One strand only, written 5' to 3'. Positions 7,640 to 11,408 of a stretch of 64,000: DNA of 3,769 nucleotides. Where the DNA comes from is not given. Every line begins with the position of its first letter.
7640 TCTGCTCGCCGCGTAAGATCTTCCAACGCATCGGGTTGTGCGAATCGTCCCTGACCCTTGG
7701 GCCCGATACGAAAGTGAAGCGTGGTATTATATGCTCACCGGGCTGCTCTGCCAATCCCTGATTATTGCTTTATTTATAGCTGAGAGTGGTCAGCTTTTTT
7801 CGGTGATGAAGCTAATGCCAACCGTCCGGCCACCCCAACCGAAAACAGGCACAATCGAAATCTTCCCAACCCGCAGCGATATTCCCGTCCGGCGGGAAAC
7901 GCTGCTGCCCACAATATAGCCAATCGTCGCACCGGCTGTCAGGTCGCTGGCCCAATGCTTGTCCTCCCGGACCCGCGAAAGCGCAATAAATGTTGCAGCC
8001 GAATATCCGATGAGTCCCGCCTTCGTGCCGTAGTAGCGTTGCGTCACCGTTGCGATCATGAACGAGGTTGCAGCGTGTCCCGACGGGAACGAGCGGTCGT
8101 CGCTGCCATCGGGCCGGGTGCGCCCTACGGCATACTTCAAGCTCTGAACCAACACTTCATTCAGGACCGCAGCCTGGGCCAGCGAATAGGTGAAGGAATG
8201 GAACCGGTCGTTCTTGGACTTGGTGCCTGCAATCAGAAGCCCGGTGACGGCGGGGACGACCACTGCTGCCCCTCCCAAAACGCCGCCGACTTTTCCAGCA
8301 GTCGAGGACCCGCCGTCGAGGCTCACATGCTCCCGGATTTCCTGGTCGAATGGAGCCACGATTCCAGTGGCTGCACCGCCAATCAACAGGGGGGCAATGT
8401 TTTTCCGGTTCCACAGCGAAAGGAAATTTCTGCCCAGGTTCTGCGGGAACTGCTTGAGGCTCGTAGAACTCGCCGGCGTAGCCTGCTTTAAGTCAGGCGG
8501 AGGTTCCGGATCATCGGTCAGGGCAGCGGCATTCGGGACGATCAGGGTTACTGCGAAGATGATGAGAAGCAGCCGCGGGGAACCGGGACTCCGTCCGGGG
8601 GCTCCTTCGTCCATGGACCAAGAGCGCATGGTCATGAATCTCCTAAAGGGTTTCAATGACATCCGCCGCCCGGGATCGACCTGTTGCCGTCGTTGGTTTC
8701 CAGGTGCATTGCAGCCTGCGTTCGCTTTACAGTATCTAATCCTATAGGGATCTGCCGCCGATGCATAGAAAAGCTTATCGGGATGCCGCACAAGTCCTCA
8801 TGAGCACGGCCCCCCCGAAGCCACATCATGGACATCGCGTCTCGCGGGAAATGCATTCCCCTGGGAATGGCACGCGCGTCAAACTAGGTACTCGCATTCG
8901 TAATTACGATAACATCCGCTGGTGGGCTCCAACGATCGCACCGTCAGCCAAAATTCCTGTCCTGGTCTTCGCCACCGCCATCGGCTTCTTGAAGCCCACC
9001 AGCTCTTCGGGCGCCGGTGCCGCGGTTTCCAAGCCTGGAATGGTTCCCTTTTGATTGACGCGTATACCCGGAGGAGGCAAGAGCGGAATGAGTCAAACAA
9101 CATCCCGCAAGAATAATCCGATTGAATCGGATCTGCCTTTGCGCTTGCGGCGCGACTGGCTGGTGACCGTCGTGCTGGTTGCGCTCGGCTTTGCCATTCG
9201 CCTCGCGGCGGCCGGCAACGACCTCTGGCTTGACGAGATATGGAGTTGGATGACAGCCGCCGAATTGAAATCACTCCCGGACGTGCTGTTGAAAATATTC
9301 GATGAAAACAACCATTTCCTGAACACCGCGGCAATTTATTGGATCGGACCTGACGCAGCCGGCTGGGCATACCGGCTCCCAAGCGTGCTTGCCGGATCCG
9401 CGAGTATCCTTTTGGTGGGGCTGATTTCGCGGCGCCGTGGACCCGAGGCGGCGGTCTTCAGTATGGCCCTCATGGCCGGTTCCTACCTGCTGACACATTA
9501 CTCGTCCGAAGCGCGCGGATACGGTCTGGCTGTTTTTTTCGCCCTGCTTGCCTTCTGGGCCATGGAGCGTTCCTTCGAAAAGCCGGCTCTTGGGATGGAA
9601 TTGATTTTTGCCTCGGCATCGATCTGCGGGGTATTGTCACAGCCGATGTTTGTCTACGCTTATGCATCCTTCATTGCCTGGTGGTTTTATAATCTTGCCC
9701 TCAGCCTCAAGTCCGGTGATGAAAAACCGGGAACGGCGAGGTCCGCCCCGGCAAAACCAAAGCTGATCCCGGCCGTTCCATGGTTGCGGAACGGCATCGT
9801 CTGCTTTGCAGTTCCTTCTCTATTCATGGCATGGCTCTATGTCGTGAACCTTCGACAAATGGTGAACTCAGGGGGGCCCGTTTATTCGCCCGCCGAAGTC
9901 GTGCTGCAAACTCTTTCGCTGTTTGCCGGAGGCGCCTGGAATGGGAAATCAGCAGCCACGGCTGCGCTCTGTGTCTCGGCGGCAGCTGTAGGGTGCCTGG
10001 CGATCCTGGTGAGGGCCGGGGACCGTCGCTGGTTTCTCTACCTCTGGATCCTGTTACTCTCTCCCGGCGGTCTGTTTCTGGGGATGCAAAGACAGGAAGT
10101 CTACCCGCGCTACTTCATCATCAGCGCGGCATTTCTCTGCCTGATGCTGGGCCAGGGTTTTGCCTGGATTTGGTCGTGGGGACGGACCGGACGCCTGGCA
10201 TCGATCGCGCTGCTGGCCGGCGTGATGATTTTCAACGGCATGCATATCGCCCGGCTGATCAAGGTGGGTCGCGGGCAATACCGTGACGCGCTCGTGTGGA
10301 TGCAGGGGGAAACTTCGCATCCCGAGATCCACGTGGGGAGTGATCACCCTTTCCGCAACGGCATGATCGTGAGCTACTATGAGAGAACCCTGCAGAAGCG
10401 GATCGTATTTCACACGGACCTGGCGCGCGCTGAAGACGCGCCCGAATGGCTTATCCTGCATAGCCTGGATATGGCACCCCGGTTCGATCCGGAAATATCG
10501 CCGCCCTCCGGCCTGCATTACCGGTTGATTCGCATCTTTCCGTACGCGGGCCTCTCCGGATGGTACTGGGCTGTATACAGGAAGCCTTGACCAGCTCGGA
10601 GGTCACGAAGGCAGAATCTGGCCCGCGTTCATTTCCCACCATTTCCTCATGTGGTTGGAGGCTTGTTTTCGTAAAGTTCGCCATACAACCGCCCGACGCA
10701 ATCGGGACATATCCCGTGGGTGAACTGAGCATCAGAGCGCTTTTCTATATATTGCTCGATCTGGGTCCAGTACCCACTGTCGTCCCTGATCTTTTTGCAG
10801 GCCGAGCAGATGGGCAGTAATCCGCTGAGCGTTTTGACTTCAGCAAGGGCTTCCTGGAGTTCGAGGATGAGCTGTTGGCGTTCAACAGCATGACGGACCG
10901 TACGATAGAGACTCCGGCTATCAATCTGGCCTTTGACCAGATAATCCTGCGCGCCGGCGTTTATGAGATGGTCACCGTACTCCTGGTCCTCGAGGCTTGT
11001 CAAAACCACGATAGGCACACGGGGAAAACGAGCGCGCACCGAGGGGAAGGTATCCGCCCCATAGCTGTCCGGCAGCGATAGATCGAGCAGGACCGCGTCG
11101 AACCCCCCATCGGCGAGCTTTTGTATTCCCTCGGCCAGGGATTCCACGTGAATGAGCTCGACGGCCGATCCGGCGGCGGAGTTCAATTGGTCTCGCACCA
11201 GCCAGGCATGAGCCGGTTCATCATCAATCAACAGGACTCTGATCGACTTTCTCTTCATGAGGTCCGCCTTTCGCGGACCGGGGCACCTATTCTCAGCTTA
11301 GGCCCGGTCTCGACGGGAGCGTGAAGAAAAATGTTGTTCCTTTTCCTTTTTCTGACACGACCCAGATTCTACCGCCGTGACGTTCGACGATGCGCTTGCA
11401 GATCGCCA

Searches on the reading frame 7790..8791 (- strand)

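Call 72: search_protein_families(library=pfam, proteins=[window:7790-8791:-], max_evalue=0.00001)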
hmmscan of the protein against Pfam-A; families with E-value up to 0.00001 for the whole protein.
window:7790-8791:- (333 aa): 1 family
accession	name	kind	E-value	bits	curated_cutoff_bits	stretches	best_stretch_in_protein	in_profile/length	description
PF01569.27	PAP2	-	6.2e-16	58.8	27.2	1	207-296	8-119/130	PAP2 superfamily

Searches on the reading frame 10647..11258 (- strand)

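Call 72: search_protein_families(library=pfam, proteins=[window:10647-11258:-], max_evalue=0.00001)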
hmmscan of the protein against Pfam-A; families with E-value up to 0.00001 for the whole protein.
window:10647-11258:- (203 aa): 1 family
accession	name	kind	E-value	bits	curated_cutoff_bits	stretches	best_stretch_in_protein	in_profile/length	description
PF00072.30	Response_reg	-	3e-17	63.2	30.2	1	8-115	1-104/111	Response regulator receiver domain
